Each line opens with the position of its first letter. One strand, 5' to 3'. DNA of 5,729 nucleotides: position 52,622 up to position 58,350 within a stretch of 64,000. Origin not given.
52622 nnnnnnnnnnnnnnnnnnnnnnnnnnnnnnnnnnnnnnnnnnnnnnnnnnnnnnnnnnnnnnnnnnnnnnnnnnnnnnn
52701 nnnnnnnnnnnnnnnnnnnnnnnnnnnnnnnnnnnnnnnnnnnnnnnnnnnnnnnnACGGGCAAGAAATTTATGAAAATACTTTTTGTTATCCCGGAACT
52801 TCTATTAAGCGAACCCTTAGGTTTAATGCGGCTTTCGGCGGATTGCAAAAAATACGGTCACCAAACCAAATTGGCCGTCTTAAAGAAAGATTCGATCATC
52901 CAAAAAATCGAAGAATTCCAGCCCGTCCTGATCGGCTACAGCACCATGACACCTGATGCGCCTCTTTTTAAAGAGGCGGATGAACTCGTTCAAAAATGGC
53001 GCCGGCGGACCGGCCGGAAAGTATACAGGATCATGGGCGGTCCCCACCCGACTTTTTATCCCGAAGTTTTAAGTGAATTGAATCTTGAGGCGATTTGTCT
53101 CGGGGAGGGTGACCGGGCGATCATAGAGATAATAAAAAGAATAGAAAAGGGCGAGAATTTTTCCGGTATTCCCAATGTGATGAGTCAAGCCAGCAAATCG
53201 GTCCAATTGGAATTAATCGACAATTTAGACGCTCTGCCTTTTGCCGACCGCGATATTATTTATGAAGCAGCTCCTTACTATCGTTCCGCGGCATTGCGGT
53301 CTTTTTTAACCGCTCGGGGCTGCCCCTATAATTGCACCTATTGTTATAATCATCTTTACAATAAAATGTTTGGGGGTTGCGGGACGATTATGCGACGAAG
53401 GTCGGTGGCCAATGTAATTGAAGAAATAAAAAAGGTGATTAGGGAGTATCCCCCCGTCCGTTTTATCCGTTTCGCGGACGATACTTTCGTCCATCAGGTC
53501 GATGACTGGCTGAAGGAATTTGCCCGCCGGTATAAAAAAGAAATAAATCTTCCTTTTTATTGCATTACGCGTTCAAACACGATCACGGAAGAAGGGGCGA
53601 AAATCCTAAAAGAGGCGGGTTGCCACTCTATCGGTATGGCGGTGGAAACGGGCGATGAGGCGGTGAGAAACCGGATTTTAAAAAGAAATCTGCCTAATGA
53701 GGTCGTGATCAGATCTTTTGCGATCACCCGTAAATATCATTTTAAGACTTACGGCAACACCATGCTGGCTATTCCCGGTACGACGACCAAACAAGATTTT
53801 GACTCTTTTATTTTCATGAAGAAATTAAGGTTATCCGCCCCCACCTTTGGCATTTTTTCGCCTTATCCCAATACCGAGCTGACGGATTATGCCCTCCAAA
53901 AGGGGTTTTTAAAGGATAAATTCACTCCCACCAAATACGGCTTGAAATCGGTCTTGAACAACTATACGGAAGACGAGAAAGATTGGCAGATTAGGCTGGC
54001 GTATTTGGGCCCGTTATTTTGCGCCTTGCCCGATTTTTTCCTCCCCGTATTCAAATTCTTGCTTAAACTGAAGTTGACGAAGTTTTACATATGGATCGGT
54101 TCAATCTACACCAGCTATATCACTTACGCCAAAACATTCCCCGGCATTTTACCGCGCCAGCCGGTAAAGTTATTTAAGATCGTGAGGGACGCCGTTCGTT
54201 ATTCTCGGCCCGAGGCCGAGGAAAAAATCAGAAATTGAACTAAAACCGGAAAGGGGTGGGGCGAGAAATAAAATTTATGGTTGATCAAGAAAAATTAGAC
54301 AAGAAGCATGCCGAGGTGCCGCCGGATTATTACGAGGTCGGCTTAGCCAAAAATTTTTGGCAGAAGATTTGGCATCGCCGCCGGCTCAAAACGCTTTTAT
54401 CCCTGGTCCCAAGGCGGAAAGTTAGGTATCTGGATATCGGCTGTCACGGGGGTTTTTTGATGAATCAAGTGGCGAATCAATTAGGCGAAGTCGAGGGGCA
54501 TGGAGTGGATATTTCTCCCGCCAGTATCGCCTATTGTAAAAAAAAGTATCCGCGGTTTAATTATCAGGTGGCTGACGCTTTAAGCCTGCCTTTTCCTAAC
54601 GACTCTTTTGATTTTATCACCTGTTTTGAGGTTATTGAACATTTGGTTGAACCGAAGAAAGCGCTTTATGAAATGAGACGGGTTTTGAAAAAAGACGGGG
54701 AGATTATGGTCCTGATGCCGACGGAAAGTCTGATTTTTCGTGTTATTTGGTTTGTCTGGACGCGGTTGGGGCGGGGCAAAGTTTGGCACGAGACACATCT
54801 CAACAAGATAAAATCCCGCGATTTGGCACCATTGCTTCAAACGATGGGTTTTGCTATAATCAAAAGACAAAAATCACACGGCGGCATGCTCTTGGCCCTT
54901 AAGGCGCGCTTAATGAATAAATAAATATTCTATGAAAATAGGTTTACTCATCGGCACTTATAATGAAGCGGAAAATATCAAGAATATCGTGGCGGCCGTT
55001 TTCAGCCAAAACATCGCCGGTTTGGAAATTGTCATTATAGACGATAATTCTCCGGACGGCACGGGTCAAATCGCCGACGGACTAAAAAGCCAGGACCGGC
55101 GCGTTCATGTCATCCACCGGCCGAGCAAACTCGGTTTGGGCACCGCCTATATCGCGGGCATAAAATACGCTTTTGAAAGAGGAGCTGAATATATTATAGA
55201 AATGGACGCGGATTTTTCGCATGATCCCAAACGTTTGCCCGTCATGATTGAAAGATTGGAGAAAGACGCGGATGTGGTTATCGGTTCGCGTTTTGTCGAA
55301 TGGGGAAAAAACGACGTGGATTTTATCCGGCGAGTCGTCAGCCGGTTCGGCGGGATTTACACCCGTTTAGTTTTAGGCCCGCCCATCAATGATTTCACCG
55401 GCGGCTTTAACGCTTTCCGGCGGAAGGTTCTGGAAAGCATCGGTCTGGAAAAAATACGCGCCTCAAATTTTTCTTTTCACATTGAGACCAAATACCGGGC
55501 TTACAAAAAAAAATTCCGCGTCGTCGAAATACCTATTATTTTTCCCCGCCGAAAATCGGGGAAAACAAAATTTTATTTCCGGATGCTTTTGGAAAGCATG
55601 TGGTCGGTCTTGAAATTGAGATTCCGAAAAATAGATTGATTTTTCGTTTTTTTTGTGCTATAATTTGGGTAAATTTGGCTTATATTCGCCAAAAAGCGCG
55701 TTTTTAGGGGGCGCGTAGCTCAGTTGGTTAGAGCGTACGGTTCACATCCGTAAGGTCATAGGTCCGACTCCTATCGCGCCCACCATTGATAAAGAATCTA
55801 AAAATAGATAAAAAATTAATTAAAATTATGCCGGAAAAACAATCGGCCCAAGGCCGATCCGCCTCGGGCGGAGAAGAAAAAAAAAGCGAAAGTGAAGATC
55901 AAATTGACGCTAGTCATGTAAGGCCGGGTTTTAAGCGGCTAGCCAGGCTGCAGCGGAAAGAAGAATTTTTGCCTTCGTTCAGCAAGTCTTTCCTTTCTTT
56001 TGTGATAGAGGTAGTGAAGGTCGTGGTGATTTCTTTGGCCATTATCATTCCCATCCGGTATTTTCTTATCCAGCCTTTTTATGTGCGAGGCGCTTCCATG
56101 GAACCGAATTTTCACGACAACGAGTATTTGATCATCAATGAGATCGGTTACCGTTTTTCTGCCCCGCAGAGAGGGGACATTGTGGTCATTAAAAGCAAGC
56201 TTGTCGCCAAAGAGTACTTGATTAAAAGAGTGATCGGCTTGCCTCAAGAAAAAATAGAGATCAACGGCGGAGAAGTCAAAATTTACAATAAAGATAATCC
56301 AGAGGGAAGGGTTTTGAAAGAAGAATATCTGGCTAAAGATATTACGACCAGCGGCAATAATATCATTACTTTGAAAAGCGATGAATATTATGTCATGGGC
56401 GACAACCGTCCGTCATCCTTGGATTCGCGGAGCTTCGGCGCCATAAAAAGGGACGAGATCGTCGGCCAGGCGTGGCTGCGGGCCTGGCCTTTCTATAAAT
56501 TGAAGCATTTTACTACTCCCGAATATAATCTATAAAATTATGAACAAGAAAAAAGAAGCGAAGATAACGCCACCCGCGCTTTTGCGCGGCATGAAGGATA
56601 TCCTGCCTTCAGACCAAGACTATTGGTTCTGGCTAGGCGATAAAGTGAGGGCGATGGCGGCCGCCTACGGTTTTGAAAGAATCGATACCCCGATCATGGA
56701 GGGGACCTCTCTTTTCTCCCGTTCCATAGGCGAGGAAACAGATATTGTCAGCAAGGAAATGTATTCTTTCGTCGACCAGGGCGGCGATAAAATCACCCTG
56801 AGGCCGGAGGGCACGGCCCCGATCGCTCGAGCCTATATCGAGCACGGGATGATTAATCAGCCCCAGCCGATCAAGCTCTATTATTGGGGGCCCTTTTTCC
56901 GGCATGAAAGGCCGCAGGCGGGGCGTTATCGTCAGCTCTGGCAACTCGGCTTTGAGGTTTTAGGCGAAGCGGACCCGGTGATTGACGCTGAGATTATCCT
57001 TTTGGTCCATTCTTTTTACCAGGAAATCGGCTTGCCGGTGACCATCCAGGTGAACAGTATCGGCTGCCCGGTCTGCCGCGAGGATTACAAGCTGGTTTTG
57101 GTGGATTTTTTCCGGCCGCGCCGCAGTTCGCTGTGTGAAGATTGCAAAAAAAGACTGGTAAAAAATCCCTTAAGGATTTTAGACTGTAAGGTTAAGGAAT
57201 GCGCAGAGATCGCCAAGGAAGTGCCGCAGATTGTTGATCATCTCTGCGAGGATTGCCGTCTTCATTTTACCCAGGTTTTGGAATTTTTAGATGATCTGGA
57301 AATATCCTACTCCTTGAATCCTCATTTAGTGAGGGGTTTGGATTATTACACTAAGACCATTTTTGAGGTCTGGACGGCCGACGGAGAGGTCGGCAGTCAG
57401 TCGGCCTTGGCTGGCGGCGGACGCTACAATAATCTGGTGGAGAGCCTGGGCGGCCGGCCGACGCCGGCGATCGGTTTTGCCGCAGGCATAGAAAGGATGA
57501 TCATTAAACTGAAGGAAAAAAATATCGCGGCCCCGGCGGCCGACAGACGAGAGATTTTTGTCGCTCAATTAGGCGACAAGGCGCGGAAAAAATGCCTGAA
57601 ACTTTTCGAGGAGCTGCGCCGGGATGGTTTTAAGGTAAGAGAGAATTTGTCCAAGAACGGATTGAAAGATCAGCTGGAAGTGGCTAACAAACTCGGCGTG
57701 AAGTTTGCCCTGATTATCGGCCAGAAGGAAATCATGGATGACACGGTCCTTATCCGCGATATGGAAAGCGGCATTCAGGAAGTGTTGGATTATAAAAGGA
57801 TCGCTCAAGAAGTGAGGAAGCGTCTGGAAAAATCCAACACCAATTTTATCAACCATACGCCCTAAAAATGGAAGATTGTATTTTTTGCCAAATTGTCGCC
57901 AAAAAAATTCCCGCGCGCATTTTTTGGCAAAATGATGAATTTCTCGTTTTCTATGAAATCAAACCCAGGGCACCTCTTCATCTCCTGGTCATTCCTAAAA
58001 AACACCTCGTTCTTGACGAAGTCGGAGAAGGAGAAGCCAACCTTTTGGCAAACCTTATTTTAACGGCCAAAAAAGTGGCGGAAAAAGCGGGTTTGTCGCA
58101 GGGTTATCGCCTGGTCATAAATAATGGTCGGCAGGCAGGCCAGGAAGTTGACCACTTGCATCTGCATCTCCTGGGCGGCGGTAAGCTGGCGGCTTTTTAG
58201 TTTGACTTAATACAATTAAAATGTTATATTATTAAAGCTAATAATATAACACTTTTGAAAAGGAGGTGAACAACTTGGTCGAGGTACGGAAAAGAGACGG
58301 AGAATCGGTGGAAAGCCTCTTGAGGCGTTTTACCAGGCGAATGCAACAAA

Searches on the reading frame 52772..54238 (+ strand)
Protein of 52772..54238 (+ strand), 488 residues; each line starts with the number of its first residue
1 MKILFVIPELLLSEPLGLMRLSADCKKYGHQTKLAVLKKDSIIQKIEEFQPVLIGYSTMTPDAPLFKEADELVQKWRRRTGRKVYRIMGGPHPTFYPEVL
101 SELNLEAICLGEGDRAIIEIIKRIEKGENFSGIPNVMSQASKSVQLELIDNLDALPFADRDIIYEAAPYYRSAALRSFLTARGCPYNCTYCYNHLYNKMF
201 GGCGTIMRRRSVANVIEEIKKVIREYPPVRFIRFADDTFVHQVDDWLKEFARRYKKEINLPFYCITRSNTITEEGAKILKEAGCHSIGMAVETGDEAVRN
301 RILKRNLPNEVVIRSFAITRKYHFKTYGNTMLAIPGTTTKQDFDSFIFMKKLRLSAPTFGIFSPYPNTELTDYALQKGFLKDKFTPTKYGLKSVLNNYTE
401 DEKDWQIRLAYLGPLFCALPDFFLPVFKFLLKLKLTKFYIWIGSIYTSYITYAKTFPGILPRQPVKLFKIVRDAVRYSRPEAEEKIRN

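Call 7: search_protein_families(library=pfam, proteins=[window:52772-54238:+], max_evalue=0.01)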
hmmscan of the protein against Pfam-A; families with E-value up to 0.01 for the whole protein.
window:52772-54238:+ (488 aa): 2 families
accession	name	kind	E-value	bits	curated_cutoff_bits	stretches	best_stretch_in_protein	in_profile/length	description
PF04055.27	Radical_SAM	-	3.1e-20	73.5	29.5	1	180-339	3-156/166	Radical SAM superfamily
PF02310.24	B12-binding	-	6e-12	45.9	32.1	1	14-119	13-119/121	B12 binding domain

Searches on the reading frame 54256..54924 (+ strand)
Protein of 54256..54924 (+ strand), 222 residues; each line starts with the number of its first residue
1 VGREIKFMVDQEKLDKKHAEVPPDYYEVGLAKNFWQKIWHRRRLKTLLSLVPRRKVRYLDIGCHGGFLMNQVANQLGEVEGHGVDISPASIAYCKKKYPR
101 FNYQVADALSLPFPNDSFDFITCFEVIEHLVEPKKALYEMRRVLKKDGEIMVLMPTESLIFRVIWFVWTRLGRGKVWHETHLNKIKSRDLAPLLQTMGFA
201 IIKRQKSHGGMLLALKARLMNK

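Call 7: search_protein_families(library=pfam, proteins=[window:54256-54924:+], max_evalue=0.01)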
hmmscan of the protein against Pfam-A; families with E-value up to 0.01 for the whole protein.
window:54256-54924:+ (222 aa): 11 families
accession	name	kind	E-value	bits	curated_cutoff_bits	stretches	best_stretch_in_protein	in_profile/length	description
PF08241.18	Methyltransf_11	-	3.5e-23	82.5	21.2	1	59-151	1-94/95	Methyltransferase domain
PF13649.12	Methyltransf_25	-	9.6e-21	74.7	27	1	59-148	2-97/97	Methyltransferase domain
PF13847.12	Methyltransf_31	-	1.8e-19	70.3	27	1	54-154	3-111/145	Methyltransferase domain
PF13489.12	Methyltransf_23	-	1.9e-19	70.4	27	1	46-202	14-162/164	Methyltransferase domain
PF08242.18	Methyltransf_12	-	7.1e-17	62.4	30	1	59-149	1-97/98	Methyltransferase domain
PF01209.24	Ubie_methyltran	-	2.2e-09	37.4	20.1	1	37-155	33-154/233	ubiE/COQ5 methyltransferase family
PF07021.18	MetW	-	1.1e-07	32.1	21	1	45-146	5-104/193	Methionine biosynthesis protein MetW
PF05219.18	DREV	-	6.4e-05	22.6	26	1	53-153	93-187/265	DREV methyltransferase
PF08003.17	Methyltransf_9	-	0.00017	21.1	23.8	1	35-152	98-217/315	Protein of unknown function (DUF1698)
PF05175.20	MTS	-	0.0022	18.1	23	1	47-123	23-104/170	Methyltransferase small domain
PF02353.26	CMAS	-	0.0041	16.9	27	1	57-152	65-164/273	Mycolic acid cyclopropane synthetase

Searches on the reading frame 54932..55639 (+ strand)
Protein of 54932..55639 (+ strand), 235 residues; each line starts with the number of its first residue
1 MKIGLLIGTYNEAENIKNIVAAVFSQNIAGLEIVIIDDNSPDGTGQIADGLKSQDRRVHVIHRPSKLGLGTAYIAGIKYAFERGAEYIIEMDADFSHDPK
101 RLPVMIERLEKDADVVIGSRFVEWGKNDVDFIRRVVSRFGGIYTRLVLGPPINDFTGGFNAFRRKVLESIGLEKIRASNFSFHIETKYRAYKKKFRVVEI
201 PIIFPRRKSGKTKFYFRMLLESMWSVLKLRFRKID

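Call 7: search_protein_families(library=pfam, proteins=[window:54932-55639:+], max_evalue=0.01)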
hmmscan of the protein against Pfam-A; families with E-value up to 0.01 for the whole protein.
window:54932-55639:+ (235 aa): 2 families
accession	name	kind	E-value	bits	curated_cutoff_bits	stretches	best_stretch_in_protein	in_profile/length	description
PF00535.33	Glycos_transf_2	-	1.6e-37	129.5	23.3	1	7-170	4-167/168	Glycosyl transferase family 2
PF13641.12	Glyco_tranf_2_3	-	2.9e-08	34.5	27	1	4-203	4-207/230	Glycosyltransferase like family 2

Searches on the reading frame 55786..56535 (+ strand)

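Call 7: search_protein_families(library=pfam, proteins=[window:55786-56535:+], max_evalue=0.01)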
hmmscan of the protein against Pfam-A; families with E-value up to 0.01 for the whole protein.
window:55786-56535:+ (249 aa): 2 families
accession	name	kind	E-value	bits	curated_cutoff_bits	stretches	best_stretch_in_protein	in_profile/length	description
PF10502.14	Peptidase_S26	-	3.3e-41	141.5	22.9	1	74-234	2-168/168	Signal peptidase, peptidase S26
PF00717.28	Peptidase_S24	-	5.9e-05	23.2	23.3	1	99-158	39-90/116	Peptidase S24-like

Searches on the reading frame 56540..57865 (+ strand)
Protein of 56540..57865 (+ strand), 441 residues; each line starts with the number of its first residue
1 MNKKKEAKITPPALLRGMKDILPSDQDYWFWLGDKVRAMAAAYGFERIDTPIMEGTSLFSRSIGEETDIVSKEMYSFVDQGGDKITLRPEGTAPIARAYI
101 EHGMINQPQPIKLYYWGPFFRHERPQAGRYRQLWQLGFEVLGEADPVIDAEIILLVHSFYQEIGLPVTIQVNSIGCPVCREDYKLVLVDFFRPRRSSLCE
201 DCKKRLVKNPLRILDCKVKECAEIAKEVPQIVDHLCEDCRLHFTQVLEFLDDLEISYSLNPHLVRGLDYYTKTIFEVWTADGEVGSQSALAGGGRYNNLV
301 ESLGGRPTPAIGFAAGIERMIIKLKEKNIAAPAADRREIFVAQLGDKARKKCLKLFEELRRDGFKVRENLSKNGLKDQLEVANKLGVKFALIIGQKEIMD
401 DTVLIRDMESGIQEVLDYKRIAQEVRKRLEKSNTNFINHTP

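Call 7: search_protein_families(library=pfam, proteins=[window:56540-57865:+], max_evalue=0.01)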
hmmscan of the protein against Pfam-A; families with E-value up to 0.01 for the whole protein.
window:56540-57865:+ (441 aa): 3 families
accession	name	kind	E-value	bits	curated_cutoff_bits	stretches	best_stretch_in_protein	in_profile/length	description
PF13393.11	tRNA-synt_His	-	5e-43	147.9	25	1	17-319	1-307/308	Histidyl-tRNA synthetase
PF00587.30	tRNA-synt_2b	-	3.6e-15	56.9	29.3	1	75-326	1-177/179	tRNA synthetase class II core domain (G, H, P, S and T)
PF03129.25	HGTP_anticodon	-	2e-12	47.5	21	1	339-427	2-93/94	Anticodon binding domain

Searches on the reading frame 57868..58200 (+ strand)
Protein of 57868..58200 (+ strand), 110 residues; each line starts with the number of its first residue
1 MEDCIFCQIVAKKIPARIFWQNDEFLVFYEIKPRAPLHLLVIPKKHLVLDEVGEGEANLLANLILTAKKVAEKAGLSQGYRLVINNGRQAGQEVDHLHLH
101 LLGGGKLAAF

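Call 7: search_protein_families(library=pfam, proteins=[window:57868-58200:+], max_evalue=0.01)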
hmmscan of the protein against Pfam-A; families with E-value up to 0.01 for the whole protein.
window:57868-58200:+ (110 aa): 2 families
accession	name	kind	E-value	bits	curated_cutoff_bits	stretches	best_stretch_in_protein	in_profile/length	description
PF01230.28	HIT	-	3e-25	89.1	21.5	1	12-104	2-95/98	HIT domain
PF11969.13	DcpS_C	-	1.2e-19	71.3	24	1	4-103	2-101/114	Scavenger mRNA decapping enzyme C-term binding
